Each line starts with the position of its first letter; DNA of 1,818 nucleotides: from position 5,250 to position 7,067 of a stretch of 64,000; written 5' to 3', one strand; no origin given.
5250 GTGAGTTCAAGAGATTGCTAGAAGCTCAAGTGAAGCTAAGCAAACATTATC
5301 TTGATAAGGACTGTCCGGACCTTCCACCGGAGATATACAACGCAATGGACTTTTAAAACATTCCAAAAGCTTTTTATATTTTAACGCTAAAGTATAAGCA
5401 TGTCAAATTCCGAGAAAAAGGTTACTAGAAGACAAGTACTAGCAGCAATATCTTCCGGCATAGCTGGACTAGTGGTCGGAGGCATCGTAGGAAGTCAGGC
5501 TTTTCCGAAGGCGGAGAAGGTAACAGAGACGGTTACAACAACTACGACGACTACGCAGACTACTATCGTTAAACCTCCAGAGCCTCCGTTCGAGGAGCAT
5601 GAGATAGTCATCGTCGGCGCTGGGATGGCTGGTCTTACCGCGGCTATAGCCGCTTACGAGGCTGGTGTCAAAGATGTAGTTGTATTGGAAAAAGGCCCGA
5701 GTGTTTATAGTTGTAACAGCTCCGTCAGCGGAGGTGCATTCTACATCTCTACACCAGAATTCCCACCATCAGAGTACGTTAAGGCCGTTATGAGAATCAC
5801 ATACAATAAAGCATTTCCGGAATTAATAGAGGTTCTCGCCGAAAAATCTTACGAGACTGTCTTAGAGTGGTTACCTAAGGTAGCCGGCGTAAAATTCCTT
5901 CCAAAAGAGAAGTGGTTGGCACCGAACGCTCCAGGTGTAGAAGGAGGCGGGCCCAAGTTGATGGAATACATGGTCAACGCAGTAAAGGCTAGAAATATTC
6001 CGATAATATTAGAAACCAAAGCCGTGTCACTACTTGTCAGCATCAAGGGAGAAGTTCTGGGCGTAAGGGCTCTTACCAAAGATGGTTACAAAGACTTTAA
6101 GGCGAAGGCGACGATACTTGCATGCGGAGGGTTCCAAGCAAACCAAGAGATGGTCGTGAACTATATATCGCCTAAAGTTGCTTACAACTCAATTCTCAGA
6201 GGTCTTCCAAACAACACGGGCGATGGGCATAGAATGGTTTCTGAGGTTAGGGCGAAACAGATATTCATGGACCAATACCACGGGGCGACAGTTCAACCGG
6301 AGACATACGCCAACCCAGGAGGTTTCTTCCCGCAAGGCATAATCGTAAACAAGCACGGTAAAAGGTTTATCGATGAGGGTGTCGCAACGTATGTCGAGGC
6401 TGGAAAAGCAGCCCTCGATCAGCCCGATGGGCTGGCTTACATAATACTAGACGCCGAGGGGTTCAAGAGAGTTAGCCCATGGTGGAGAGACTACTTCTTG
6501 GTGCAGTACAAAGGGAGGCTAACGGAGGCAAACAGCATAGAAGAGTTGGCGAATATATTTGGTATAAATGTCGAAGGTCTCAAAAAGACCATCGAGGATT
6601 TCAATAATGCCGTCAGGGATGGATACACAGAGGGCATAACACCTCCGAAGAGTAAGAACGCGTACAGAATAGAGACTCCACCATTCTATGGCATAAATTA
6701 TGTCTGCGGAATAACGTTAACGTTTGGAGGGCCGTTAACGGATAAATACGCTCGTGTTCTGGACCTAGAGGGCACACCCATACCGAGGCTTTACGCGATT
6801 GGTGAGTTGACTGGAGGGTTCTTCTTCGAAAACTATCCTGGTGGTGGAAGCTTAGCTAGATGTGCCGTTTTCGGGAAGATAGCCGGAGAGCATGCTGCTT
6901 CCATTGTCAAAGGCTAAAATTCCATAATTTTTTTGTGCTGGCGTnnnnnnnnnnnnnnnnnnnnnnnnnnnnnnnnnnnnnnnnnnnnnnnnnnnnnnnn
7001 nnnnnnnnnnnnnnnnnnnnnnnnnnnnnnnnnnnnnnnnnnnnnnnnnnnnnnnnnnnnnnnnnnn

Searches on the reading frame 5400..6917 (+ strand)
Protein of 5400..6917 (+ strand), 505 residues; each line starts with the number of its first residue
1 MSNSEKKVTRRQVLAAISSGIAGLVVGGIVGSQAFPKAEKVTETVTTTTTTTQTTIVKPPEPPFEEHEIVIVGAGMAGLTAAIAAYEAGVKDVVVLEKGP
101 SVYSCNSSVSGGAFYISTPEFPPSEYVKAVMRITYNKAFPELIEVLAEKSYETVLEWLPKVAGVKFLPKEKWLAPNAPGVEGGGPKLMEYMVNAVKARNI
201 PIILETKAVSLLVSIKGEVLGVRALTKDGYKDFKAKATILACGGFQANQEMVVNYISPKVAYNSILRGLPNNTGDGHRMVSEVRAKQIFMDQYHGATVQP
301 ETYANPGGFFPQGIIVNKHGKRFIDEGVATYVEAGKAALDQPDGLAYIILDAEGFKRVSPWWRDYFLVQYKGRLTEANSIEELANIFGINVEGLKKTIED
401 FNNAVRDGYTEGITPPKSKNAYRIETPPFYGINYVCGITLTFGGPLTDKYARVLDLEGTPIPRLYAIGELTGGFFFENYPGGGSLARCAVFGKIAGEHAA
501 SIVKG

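Call 19: find_encoding_contigs(protein=window:5400-6917:+, flank=10000, max_places=1)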
Protein window:5400-6917:+ (505 aa): 9 contigs read that carry it; 1 place shown.
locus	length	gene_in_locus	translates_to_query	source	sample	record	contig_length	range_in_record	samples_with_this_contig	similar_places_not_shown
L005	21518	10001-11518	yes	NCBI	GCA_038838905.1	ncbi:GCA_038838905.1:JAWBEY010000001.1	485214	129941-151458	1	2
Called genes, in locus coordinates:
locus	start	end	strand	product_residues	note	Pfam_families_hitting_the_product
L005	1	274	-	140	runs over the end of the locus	PF13404:HTH_AsnC-type, PF13412:HTH_24, PF01037:AsnC_trans_reg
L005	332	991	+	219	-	PF00578:AhpC-TSA, PF08534:Redoxin, PF10417:1-cysPrx_C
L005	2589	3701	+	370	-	PF01654:Cyt_bd_oxida_I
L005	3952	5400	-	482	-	PF01292:Ni_hydr_CYTB, PF07705:CARDB (weak), PF04205:FMN_bind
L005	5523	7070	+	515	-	PF00890:FAD_binding_2, PF01266:DAO (weak), PF03486:HI0933_like, PF07992:Pyr_redox_2 (faint), PF13738:Pyr_redox_3 (faint)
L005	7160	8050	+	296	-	PF02424:ApbE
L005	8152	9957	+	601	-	PF01293:PEPCK_ATP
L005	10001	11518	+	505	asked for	PF07992:Pyr_redox_2 (faint), PF00890:FAD_binding_2, PF01134:GIDA (faint), PF01266:DAO, PF03486:HI0933_like, PF13738:Pyr_redox_3 (weak)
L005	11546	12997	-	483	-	PF02310:B12-binding, PF04055:Radical_SAM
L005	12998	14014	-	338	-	-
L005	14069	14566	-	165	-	PF09719:C_GCAxxG_C_C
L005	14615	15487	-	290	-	-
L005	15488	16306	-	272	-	PF06745:ATPase, PF23442:DUF7125 (weak)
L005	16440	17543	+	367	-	PF00579:tRNA-synt_1b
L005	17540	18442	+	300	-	PF00557:Peptidase_M24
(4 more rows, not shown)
